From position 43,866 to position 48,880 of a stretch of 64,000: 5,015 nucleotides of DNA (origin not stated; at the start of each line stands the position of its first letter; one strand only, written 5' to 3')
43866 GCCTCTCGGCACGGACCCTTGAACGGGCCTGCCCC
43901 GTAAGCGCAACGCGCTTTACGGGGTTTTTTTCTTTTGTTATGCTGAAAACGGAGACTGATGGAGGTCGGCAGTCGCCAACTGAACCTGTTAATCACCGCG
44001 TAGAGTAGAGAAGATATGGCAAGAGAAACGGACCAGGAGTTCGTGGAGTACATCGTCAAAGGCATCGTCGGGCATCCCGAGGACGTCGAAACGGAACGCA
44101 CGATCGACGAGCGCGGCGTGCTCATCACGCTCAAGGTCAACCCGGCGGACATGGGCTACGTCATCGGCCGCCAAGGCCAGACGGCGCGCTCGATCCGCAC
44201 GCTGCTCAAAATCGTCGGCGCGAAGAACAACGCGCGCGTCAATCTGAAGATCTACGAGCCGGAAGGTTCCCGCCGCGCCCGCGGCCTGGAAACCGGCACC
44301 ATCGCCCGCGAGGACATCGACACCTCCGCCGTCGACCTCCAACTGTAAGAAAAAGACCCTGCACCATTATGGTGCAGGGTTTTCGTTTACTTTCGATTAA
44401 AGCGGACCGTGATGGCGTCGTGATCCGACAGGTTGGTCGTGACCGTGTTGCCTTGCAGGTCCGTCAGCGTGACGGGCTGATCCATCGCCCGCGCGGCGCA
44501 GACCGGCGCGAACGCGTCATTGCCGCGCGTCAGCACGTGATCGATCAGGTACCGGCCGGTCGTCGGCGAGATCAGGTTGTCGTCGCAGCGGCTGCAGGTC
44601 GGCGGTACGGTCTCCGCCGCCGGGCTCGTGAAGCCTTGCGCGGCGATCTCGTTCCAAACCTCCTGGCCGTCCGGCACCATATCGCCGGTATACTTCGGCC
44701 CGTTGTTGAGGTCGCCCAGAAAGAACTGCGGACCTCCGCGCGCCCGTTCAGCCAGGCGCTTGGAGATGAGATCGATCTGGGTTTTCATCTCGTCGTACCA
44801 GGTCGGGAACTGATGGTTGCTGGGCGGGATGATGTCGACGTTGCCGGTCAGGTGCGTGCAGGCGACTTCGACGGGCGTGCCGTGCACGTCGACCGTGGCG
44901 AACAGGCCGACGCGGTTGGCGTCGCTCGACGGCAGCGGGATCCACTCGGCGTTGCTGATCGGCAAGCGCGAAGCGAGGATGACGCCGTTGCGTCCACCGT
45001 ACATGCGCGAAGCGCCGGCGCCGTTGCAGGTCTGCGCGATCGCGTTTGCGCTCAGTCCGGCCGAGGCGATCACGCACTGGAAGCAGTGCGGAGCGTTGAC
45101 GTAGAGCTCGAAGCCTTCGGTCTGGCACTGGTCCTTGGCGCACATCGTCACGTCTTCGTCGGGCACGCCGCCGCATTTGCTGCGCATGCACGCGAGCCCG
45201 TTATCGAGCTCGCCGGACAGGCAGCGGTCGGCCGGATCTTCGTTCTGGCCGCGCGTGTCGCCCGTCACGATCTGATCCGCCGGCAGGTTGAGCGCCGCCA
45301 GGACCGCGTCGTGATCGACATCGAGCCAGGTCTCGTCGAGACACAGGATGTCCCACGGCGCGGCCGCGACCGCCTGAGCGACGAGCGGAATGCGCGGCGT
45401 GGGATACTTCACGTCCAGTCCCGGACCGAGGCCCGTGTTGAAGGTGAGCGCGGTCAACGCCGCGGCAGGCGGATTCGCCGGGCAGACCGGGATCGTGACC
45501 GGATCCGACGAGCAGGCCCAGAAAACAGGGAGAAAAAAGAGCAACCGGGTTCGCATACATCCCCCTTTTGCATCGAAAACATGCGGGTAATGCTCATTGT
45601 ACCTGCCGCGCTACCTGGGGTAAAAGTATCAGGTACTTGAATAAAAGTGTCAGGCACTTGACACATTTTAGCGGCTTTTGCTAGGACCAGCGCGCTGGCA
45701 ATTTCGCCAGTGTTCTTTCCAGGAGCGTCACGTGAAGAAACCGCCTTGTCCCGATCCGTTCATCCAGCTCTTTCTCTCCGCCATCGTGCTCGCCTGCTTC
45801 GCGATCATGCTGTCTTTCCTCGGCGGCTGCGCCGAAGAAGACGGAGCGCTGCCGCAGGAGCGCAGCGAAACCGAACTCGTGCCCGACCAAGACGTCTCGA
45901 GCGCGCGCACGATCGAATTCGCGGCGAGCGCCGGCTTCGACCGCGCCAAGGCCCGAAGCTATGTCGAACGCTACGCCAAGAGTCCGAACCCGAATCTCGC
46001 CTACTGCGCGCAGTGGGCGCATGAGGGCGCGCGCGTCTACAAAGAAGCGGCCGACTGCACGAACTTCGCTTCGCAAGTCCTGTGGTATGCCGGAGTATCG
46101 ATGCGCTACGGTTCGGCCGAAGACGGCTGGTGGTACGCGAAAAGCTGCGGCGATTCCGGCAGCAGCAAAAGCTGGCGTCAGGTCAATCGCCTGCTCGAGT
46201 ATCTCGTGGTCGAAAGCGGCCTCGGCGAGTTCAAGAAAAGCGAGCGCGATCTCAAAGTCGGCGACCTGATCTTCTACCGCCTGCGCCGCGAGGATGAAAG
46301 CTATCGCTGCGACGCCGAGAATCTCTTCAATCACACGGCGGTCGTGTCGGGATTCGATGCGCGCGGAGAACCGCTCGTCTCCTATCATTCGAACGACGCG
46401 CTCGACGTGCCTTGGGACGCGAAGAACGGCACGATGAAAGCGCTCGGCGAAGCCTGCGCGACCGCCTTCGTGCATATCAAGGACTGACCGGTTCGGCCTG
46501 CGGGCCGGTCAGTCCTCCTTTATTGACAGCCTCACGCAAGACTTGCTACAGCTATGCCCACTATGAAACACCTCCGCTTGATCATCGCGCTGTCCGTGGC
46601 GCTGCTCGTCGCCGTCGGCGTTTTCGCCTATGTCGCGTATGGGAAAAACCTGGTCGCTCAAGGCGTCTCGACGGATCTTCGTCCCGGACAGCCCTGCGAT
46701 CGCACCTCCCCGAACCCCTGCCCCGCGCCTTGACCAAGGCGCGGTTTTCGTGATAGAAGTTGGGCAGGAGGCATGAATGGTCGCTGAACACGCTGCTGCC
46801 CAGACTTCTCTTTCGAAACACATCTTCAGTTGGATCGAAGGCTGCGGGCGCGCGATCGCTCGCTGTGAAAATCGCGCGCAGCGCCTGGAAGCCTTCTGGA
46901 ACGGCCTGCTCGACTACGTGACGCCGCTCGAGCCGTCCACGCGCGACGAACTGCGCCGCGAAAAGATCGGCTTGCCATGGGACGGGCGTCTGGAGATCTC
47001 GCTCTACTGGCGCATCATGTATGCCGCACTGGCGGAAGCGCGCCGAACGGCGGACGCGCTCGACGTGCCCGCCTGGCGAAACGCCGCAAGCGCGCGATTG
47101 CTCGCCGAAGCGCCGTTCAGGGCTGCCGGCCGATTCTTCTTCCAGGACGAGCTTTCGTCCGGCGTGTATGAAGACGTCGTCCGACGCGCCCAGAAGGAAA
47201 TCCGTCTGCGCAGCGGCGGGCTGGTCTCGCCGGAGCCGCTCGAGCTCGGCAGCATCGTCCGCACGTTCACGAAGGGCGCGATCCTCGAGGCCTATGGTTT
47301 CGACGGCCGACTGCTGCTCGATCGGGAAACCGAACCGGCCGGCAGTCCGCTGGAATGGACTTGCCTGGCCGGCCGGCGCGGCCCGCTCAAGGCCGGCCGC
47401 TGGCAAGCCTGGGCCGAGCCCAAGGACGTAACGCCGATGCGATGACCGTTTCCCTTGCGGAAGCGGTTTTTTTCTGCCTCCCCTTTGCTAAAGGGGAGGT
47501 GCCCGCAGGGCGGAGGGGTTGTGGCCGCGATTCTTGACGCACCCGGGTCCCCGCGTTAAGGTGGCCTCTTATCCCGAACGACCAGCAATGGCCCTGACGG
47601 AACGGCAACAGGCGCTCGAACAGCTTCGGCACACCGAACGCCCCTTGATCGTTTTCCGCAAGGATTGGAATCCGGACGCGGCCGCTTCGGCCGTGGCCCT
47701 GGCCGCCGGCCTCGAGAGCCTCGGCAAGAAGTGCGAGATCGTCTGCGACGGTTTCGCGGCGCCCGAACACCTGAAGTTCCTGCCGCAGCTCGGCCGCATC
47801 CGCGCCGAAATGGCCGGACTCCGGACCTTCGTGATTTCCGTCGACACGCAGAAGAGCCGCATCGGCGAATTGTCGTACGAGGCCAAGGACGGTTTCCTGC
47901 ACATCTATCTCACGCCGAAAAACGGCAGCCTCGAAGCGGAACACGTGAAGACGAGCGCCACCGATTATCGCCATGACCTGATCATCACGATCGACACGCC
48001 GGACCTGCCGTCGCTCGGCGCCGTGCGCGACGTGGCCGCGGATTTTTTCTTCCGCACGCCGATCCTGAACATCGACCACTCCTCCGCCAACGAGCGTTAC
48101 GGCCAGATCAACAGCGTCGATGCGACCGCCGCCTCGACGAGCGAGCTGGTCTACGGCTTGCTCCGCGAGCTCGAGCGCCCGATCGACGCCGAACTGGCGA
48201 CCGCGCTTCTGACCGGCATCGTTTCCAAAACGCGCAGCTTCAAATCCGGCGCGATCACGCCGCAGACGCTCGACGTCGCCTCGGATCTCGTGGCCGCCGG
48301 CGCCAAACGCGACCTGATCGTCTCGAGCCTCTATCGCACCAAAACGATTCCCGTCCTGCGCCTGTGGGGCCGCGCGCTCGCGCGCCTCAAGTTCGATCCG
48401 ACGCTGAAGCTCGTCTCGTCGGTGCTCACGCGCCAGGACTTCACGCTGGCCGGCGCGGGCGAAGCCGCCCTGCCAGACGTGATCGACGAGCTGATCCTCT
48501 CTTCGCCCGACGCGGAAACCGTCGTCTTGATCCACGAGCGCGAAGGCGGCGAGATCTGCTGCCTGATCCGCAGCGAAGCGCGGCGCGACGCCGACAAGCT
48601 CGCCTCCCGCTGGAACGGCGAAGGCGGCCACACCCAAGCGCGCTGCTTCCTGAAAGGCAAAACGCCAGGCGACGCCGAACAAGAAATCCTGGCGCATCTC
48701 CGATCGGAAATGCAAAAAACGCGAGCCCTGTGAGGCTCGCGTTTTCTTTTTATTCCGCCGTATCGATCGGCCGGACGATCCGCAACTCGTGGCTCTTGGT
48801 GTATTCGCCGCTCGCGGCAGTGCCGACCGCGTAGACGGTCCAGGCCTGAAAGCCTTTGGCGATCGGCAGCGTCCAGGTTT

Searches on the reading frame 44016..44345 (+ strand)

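Call 98: search_protein_families(library=pfam, proteins=[window:44016-44345:+], max_evalue=0.001)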
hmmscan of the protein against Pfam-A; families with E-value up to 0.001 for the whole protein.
window:44016-44345:+ (110 aa): 2 families
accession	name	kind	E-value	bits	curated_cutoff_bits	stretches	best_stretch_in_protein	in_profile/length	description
PF13083.13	KH_KhpA-B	-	2.4e-23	82.2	32.1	1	7-79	1-73/73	KhpA/KhpB, KH domain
PF07650.23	KH_2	-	0.00013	22.1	22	1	37-81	27-72/78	KH domain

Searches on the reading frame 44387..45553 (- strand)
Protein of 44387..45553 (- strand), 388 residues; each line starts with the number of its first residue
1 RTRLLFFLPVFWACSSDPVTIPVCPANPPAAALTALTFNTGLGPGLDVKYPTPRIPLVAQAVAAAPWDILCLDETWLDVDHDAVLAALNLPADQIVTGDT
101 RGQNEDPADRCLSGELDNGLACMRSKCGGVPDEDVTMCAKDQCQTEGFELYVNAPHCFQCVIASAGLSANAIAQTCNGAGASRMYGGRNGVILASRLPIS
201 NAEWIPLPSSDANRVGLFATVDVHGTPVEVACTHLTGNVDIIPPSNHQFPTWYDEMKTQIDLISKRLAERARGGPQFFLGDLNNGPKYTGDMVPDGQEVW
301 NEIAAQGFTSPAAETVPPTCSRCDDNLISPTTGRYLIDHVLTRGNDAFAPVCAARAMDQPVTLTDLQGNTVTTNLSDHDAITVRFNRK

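Call 98: search_protein_families(library=pfam, proteins=[window:44387-45553:-], max_evalue=0.001)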
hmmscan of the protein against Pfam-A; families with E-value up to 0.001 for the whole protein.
window:44387-45553:- (388 aa): 1 family
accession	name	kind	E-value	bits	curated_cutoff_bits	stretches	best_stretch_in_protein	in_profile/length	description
PF03372.29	Exo_endo_phos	-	3.3e-11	43.8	24.5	1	36-351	1-210/225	Endonuclease/Exonuclease/phosphatase family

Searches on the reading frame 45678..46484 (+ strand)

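Call 98: search_protein_families(library=pfam, proteins=[window:45678-46484:+], max_evalue=0.001)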
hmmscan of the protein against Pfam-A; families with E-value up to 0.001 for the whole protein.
window:45678-46484:+ (269 aa): 2 families
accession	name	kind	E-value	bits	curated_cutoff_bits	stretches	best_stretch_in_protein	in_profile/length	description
PF12671.13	Amidase_6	-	3e-25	89.6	23.2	1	88-252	3-155/163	Putative amidase domain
PF05257.22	CHAP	-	0.00061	20.7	26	0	126-234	10-77/81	CHAP domain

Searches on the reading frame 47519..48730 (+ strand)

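Call 99: search_protein_families(library=pfam, proteins=[window:47519-48730:+], max_evalue=0.001)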
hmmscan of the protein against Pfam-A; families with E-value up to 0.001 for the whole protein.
window:47519-48730:+ (404 aa): 1 family
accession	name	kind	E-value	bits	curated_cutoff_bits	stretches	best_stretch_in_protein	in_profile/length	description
PF01368.27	DHH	-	4.5e-09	37.1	28.1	1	51-234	11-125/125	DHH family, N-terminal domain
